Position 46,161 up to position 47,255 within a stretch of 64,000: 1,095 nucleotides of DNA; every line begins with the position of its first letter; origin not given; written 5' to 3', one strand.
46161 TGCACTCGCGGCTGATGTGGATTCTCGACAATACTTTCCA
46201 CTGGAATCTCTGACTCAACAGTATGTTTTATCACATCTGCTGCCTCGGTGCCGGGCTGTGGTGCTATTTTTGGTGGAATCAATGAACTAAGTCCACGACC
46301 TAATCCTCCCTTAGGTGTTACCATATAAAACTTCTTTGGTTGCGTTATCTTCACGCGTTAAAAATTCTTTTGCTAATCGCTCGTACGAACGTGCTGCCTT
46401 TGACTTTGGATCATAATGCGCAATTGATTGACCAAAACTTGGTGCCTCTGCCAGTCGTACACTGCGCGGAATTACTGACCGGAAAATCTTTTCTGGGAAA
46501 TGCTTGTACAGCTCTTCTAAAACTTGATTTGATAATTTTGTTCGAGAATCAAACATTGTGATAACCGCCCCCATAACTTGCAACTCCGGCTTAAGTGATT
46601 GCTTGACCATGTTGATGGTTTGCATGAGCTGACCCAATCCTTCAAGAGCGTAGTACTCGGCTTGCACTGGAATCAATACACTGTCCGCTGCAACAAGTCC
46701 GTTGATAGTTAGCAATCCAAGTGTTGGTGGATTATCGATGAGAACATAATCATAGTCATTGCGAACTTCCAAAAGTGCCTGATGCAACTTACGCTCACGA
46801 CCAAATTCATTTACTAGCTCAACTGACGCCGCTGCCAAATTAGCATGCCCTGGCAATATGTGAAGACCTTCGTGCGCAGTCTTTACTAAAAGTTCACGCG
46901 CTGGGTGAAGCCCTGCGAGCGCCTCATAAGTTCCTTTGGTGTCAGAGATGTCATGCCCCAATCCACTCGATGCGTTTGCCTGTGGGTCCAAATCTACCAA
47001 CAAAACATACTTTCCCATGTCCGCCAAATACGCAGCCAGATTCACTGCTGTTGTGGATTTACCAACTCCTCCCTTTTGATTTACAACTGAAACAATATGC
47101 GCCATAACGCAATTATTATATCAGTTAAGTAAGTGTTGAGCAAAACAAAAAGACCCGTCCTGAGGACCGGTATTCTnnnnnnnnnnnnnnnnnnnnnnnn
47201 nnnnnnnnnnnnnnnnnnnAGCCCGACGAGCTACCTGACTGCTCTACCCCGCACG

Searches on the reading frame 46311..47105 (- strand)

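Call 77: search_protein_families(library=pfam, proteins=[window:46311-47105:-], max_evalue=0.01)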
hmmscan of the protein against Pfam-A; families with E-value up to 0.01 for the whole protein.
window:46311-47105:- (264 aa): 10 families
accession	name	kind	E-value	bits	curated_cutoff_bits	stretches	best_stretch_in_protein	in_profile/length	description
PF13614.12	AAA_31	-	1.6e-59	201.2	27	1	3-177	2-177/177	AAA domain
PF01656.29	CbiA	-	3.7e-30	104.9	25.4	1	6-228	2-125/125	CobQ/CobB/MinD/ParA nucleotide binding domain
PF06564.18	CBP_BcsQ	-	4.7e-16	59.4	21.3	1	5-246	4-231/234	Cellulose biosynthesis protein BcsQ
PF00142.24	Fer4_NifH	-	1.1e-12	48.5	25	1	9-47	6-44/271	4Fe-4S iron sulfur cluster binding proteins, NifH/frxC family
PF10609.15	ParA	-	2.8e-12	47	27.1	1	2-247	3-244/246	NUBPL iron-transfer P-loop NTPase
PF09140.17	MipZ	-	3.6e-12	46.6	20.7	1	3-42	1-40/262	ATPase MipZ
PF02374.21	ArsA_ATPase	-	3.8e-10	39.9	24.3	1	8-54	6-52/305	Anion-transporting ATPase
PF16575.11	CLP1_P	-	0.00054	20.3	26.6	1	13-43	4-34/188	mRNA cleavage and polyadenylation factor CLP1 P-loop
PF00448.28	SRP54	-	0.0034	17.5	22.7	0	13-41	11-39/196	SRP54-type protein, GTPase domain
PF07015.17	VirC1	-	0.0057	16.4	24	0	4-42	3-41/231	VirC1 protein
